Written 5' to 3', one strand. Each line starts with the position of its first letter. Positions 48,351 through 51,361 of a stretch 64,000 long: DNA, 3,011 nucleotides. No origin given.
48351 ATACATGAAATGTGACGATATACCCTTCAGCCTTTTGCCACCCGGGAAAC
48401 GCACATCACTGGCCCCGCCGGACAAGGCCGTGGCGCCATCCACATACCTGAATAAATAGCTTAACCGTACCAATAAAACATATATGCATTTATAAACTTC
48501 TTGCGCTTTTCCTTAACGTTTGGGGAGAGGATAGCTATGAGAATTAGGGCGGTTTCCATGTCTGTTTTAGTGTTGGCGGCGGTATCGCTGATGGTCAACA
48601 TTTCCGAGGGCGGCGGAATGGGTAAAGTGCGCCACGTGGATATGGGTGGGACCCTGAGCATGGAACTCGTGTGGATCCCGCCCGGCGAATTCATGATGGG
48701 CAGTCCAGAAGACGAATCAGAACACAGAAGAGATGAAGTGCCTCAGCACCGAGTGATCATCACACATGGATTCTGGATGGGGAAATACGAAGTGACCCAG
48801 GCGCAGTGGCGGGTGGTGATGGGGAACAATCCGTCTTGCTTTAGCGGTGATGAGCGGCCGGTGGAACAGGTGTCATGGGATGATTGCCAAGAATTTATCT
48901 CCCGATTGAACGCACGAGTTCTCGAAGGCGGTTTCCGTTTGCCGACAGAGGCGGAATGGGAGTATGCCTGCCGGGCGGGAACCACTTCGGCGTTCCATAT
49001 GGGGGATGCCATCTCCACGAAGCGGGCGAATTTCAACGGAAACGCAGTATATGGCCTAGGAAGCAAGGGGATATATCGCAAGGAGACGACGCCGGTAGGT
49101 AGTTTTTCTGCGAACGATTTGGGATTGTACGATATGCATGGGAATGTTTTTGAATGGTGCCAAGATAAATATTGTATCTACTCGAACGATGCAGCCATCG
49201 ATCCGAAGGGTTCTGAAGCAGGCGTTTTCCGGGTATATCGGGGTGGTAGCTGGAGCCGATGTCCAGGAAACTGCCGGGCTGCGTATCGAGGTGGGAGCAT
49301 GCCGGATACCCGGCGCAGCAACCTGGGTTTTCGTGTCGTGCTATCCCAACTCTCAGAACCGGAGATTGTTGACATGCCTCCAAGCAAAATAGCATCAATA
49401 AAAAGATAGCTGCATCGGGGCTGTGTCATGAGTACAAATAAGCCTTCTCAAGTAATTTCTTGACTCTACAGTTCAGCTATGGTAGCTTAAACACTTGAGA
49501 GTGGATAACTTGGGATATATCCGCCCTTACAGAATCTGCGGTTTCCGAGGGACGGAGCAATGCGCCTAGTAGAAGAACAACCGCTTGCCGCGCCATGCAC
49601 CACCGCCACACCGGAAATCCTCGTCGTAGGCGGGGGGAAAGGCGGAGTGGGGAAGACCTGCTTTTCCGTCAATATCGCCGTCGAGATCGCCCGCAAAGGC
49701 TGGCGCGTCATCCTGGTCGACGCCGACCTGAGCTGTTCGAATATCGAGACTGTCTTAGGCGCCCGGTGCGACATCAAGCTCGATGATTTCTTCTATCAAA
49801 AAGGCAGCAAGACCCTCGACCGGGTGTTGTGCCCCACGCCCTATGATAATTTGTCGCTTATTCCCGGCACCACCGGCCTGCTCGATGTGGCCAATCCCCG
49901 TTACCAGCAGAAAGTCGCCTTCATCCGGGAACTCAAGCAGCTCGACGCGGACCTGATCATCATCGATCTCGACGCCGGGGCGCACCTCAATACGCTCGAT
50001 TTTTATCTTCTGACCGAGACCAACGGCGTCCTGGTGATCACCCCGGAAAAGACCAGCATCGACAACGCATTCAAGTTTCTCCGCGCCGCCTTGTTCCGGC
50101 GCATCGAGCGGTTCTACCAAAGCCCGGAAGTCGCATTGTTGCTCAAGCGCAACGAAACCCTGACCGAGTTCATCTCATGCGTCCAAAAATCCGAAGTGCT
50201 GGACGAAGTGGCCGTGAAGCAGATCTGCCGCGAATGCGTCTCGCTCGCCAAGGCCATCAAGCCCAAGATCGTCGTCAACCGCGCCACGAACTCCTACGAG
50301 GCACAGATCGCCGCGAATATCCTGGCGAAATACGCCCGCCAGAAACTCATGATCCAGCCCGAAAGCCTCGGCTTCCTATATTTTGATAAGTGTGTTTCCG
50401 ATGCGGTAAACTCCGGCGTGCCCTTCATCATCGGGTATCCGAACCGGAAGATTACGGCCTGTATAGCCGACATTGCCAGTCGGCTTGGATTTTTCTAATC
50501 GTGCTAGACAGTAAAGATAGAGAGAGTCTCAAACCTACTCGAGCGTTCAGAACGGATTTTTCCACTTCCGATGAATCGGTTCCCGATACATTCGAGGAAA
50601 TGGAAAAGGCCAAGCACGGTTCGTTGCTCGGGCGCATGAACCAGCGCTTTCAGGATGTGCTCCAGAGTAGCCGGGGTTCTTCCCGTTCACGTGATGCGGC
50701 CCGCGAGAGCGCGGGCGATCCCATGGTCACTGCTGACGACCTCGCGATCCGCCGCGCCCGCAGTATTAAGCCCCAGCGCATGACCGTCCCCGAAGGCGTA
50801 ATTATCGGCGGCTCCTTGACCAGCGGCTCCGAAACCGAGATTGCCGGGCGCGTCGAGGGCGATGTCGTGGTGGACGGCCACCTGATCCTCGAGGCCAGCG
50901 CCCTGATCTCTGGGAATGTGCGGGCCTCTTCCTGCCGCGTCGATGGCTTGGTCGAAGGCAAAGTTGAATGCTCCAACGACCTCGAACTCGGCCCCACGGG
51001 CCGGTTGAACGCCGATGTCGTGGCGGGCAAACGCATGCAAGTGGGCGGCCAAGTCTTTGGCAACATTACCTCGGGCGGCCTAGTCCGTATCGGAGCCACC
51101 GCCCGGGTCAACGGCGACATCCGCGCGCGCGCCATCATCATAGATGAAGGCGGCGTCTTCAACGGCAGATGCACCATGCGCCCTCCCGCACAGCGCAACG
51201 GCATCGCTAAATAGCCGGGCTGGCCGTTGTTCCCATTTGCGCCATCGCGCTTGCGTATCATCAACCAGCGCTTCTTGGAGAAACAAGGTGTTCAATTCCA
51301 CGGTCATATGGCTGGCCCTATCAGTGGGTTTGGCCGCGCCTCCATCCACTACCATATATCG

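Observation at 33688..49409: One YtrA-type regulator and one ABC ATPase followed by four tandem ~1,000-aa paralogs of a fused double permease with a pseudopilin-like periplasmic domain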

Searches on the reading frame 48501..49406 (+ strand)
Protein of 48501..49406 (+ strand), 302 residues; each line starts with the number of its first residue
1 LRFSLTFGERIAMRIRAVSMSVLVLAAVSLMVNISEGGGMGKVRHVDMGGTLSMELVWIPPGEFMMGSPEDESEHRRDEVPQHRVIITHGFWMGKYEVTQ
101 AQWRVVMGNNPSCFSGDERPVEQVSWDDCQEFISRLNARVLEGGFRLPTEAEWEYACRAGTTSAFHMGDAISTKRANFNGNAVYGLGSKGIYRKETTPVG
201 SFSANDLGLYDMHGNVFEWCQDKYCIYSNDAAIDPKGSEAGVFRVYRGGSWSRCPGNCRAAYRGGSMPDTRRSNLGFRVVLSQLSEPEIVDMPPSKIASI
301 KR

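Call 4: search_protein_families(library=pfam, proteins=[window:48501-49406:+], max_evalue=0.01)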
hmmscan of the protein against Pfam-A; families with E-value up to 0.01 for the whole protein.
window:48501-49406:+ (302 aa): 1 family
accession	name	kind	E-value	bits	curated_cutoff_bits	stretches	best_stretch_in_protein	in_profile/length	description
PF03781.23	FGE-sulfatase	-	6.3e-51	173.9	23.3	1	55-280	4-254/255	Sulfatase-modifying factor enzyme 1-like domain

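Call 20: search_protein_families(library=ncbifam, proteins=[window:48501-49406:+], max_evalue=0.1)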
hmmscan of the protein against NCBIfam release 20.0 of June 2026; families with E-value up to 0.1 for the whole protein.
window:48501-49406:+ (302 aa): 8 families
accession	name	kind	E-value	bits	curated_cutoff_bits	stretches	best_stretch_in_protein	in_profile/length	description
NF051459.1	pyoverdine_PvdO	equivalog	6.1e-35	120.6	500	1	54-280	34-277/280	dihydropyoverdine dehydrogenase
TIGR03525.2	GldK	equivalog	1.5e-30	106.8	350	2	142-283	253-407/408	T9SS ring complex lipoprotein PorK/GldK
TIGR03440.2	egtB_TIGR03440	equivalog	1.9e-17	63.5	360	1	144-279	292-412/413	ergothioneine biosynthesis protein EgtB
TIGR03524.1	GldJ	equivalog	1.6e-13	50.2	458.2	2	196-226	337-367/559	gliding motility lipoprotein GldJ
TIGR02171.1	Fb_sc_TIGR02171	subfamily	1.4e-12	46.5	544.35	1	138-291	152-291/912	TIGR02171 family lipoprotein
TIGR03530.1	GldJ_short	equivalog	2.7e-11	43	382.9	2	196-231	289-324/396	gliding motility lipoprotein GldJ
NF041186.1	SenA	equivalog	1.8e-09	37.5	420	1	118-280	270-381/382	selenoneine synthase SenA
TIGR04344.1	ovoA_Nterm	equivalog_domain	8.9e-06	24.8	400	1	120-226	297-386/444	5-histidylcysteine sulfoxide synthase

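Call 90: search_protein_families(library=padloc, proteins=[window:48501-49406:+], max_evalue=0.001)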
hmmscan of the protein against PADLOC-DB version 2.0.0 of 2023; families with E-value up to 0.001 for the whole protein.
window:48501-49406:+ (302 aa): 0 families

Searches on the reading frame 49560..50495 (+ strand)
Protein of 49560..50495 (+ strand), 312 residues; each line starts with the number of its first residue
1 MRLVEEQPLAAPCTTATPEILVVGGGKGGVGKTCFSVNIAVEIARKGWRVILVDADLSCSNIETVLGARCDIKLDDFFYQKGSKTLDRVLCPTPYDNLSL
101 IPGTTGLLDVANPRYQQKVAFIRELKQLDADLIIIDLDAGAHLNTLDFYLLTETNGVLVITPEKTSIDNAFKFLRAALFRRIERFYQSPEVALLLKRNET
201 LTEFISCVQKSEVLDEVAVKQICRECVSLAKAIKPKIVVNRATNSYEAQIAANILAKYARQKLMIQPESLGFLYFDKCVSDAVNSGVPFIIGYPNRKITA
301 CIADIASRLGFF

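Call 4: search_protein_families(library=pfam, proteins=[window:49560-50495:+], max_evalue=0.01)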
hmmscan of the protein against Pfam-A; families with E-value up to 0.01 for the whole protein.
window:49560-50495:+ (312 aa): 7 families
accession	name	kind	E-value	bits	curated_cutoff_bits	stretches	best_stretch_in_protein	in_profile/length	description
PF01656.29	CbiA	-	2.2e-14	54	25.4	1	22-288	2-124/125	CobQ/CobB/MinD/ParA nucleotide binding domain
PF10609.15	ParA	-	7.5e-14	52.2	27.1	1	19-173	4-156/246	NUBPL iron-transfer P-loop NTPase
PF13614.12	AAA_31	-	2.7e-13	50.7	27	1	20-163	3-150/177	AAA domain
PF02374.21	ArsA_ATPase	-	1.6e-06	28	24.3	1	22-56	4-38/305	Anion-transporting ATPase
PF09140.17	MipZ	-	4.3e-05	23.4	20.7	1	20-71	2-53/262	ATPase MipZ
PF00142.24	Fer4_NifH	-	0.00097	19.1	25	1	26-70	7-51/271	4Fe-4S iron sulfur cluster binding proteins, NifH/frxC family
PF16575.11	CLP1_P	-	0.0027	18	26.6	1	26-62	1-37/188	mRNA cleavage and polyadenylation factor CLP1 P-loop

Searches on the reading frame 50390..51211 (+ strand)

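Call 72: search_protein_families(library=pfam, proteins=[window:50390-51211:+], max_evalue=0.00001)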
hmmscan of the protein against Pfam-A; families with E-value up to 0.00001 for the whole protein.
window:50390-51211:+ (274 aa): 1 family
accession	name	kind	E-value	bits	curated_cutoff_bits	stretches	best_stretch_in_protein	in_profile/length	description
PF04519.19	Bactofilin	-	7.9e-33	113.1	27.9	2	181-261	18-97/98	Polymer-forming cytoskeletal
